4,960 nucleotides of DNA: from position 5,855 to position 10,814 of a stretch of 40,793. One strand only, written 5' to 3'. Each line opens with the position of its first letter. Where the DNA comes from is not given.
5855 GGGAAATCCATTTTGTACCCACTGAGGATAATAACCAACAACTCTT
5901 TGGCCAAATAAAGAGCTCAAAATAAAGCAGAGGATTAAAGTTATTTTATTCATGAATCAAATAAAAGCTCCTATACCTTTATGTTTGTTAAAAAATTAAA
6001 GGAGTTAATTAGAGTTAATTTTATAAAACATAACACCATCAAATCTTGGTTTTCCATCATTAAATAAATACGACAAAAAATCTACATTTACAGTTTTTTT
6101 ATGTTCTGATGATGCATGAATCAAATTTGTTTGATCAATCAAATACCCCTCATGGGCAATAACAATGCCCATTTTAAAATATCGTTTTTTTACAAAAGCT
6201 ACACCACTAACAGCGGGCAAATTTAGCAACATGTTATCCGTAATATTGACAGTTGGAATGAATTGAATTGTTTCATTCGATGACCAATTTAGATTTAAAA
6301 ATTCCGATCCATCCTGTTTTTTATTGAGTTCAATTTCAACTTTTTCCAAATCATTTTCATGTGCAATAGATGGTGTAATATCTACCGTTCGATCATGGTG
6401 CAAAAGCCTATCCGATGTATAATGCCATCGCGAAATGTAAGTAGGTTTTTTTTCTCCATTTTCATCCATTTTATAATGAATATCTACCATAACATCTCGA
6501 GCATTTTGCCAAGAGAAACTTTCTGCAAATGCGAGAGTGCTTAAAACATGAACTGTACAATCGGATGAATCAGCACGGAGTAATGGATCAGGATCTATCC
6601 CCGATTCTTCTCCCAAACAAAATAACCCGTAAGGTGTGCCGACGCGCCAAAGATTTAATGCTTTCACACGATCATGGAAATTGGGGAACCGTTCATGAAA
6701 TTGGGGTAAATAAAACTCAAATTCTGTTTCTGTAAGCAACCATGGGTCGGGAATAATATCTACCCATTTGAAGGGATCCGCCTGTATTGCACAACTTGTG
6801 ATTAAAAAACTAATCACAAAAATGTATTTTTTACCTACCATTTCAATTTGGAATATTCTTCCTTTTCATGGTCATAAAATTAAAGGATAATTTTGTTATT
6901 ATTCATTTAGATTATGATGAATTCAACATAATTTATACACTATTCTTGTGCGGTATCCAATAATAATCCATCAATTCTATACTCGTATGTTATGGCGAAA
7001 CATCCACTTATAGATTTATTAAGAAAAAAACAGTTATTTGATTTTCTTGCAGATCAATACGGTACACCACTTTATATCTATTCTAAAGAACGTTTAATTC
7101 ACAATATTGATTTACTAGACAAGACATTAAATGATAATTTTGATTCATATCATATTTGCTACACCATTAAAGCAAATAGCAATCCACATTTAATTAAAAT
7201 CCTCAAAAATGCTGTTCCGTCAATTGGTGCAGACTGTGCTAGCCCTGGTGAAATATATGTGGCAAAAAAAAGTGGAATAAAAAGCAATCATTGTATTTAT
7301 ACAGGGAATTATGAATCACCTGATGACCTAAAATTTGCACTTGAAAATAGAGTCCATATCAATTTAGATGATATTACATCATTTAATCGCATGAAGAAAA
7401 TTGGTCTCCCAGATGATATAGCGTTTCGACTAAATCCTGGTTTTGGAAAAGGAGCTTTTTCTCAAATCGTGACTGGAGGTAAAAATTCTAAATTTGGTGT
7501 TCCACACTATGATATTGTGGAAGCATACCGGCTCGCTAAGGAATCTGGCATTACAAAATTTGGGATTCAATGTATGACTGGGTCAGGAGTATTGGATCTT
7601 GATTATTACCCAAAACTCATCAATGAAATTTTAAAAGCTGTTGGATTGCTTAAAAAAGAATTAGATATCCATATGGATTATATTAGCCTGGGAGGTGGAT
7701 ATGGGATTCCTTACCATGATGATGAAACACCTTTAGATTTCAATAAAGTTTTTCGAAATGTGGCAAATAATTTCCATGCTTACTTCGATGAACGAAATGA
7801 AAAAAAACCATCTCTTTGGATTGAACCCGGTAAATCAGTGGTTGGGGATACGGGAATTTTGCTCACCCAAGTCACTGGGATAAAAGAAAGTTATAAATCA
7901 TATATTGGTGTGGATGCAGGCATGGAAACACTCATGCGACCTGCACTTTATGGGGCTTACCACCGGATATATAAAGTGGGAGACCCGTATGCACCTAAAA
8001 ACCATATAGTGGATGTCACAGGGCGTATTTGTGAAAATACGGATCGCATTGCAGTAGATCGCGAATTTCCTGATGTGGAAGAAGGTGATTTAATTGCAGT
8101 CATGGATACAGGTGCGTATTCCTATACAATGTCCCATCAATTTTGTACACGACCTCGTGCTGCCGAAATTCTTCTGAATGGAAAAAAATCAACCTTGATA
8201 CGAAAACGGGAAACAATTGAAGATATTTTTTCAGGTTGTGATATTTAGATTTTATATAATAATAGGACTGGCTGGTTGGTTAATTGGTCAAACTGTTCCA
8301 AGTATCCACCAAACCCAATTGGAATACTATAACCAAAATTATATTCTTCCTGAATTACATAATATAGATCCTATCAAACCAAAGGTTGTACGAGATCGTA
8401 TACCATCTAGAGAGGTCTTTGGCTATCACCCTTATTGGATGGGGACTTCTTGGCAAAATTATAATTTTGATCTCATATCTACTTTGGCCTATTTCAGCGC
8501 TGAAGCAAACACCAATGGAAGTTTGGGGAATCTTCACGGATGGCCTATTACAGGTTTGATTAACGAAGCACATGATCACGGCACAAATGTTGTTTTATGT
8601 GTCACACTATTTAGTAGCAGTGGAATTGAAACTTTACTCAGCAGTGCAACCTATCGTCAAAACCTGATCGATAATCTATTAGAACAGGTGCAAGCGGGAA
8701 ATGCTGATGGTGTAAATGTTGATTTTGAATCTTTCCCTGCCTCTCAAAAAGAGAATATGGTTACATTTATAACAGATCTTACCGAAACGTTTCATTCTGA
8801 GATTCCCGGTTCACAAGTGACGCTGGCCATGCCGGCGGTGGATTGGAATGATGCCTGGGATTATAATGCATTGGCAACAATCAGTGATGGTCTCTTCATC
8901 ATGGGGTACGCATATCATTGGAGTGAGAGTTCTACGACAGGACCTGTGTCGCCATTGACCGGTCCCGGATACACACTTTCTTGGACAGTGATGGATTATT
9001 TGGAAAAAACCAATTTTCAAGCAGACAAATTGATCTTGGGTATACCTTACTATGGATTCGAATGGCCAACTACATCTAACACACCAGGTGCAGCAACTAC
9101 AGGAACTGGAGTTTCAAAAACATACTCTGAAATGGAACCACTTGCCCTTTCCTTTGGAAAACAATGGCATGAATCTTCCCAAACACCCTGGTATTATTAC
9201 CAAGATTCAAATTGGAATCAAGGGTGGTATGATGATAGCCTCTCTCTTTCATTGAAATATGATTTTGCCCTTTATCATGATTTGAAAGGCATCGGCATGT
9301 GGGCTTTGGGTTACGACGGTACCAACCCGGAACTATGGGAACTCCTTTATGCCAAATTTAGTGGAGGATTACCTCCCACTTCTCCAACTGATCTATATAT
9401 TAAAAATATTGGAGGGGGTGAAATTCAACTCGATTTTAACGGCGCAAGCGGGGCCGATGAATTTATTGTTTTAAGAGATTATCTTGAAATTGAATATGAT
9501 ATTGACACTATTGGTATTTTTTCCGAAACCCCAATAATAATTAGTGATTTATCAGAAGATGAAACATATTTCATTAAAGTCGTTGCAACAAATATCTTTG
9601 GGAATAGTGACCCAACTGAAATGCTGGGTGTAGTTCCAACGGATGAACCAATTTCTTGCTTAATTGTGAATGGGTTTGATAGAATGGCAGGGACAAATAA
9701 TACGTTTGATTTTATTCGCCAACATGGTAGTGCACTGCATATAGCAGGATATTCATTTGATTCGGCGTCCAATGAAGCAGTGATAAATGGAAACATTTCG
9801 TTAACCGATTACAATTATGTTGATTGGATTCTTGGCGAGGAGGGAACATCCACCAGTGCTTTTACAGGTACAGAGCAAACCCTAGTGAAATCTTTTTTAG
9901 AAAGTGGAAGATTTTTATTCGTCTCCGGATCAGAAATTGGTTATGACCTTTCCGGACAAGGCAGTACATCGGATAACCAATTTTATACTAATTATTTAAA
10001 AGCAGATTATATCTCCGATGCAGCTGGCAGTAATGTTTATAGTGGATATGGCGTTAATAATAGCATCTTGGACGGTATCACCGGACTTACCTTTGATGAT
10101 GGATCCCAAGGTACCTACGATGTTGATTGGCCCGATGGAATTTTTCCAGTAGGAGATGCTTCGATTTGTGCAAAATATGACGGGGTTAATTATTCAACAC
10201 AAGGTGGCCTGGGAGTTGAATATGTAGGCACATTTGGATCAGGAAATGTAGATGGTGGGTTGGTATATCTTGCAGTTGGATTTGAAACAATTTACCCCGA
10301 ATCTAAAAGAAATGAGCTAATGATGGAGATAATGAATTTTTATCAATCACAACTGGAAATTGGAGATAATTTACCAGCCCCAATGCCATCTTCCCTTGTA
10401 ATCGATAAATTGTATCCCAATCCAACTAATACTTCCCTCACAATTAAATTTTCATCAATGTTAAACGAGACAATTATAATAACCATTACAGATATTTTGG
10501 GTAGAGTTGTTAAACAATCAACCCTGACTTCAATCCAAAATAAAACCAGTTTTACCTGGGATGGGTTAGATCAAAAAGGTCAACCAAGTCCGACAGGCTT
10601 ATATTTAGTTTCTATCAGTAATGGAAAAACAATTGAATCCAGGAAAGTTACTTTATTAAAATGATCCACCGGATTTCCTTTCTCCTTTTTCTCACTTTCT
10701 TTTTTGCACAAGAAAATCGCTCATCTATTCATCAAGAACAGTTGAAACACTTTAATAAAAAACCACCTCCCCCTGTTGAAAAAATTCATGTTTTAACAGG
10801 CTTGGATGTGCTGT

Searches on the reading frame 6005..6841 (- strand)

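Call 8: search_protein_families(library=pfam, proteins=[window:6005-6841:-])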
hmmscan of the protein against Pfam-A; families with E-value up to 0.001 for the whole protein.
window:6005-6841:- (278 aa): 1 family
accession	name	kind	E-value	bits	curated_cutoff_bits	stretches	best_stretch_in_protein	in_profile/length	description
PF07313.18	AmiA-like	-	2.4e-20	73.3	27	1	67-260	7-197/202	N-acetylmuramoyl-L-alanine amidase-like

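Call 50: search_protein_families(library=ncbifam, proteins=[window:6005-6841:-], max_evalue=1e-10)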
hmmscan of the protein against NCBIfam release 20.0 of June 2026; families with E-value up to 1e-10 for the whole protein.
window:6005-6841:- (278 aa): 0 families

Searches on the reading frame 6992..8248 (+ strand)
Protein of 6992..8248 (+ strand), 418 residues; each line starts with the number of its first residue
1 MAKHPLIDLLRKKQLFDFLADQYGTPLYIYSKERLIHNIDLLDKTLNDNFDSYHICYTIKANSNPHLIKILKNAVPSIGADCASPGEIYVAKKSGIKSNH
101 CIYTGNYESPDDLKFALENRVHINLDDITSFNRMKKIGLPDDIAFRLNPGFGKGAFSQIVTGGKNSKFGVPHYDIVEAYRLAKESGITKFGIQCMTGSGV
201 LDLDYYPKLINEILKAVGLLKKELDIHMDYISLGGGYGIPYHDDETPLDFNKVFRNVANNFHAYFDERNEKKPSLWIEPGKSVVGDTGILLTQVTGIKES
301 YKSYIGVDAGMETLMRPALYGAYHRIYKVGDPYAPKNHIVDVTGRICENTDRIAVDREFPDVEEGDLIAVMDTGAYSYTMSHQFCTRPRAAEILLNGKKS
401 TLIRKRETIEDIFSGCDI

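Call 8: search_protein_families(library=pfam, proteins=[window:6992-8248:+])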
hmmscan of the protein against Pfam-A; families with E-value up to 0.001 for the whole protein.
window:6992-8248:+ (418 aa): 2 families
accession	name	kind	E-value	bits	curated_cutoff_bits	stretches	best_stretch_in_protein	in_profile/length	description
PF02784.22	Orn_Arg_deC_N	-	8.8e-42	143.6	23.4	1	45-284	10-246/247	Pyridoxal-dependent decarboxylase, pyridoxal binding domain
PF00278.28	Orn_DAP_Arg_deC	-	4e-22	78.7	23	1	81-374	5-95/95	Pyridoxal-dependent decarboxylase, C-terminal sheet domain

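Call 50: search_protein_families(library=ncbifam, proteins=[window:6992-8248:+], max_evalue=1e-10)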
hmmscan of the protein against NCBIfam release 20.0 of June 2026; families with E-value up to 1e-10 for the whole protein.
window:6992-8248:+ (418 aa): 8 families
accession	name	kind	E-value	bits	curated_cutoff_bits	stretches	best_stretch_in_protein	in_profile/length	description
TIGR01048.1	lysA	equivalog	1.6e-108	362.9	297.9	1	18-413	18-413/417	diaminopimelate decarboxylase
NF006515.0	PRK08961.1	equivalog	5.8e-73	246.2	802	1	22-396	500-860/861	bifunctional aspartate kinase/diaminopimelate decarboxylase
TIGR03099.1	dCO2ase_PEP1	hypoth_equivalog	3.2e-50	171.4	478.45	1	16-395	15-398/398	pyridoxal-dependent decarboxylase, exosortase A system-associated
NF052544.1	OrLyDeCDokD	equivalog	4.1e-38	131.2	700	1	19-414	36-457/461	ornithine/lysine decarboxylase DokD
NF041039.1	FslC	exception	1.6e-20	73.3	500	1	17-396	20-404/418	rhizoferrin biosystnesis N-citrylornithine decarboxylase FslC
TIGR01273.1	speA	equivalog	1.7e-11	43.3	624.1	1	53-302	91-356/624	arginine decarboxylase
NF003763.0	PRK05354.1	equivalog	1.8e-11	43.3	369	1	52-302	97-364/636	biosynthetic arginine decarboxylase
TIGR01047.1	nspC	equivalog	3.2e-11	42.3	409.05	1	25-332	3-287/380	carboxynorspermidine decarboxylase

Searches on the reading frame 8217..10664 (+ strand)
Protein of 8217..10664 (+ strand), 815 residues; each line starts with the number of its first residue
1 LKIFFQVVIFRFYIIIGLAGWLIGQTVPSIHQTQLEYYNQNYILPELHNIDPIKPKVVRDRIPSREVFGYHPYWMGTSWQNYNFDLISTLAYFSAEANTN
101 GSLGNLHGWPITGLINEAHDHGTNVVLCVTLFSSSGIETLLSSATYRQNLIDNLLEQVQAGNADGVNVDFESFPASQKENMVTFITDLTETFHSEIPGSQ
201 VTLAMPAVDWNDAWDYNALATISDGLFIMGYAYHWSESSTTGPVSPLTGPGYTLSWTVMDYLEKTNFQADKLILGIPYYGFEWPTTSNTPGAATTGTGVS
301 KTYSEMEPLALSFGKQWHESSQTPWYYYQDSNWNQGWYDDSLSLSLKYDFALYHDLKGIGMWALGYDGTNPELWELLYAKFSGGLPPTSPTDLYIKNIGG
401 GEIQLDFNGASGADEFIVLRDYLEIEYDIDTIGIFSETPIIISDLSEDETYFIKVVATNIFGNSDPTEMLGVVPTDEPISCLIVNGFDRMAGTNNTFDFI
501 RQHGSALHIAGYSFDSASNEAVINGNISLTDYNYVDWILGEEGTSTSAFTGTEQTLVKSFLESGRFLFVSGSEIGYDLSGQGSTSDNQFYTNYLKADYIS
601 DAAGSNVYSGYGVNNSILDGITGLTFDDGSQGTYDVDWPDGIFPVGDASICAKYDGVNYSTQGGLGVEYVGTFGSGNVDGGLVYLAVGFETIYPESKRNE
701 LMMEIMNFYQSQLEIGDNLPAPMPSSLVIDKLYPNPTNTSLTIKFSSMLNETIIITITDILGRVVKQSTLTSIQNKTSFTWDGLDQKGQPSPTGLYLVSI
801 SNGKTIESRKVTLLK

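Call 8: search_protein_families(library=pfam, proteins=[window:8217-10664:+])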
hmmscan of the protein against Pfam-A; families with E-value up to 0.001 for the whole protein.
window:8217-10664:+ (815 aa): 4 families
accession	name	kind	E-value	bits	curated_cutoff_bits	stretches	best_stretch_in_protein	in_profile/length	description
PF00704.34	Glyco_hydro_18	-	1.7e-32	113.8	29.6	1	70-367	5-317/317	Glycosyl hydrolases family 18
PF18962.6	Por_Secre_tail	-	9.4e-10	39.1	27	1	732-811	1-73/75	Secretion system C-terminal sorting domain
PF13860.13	FlgD_ig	-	1.2e-08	35.2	27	1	754-802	26-75/79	FlgD Ig-like domain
PF03644.19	Glyco_hydro_85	-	1.1e-05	25.5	22.2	1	82-202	20-139/302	Glycosyl hydrolase family 85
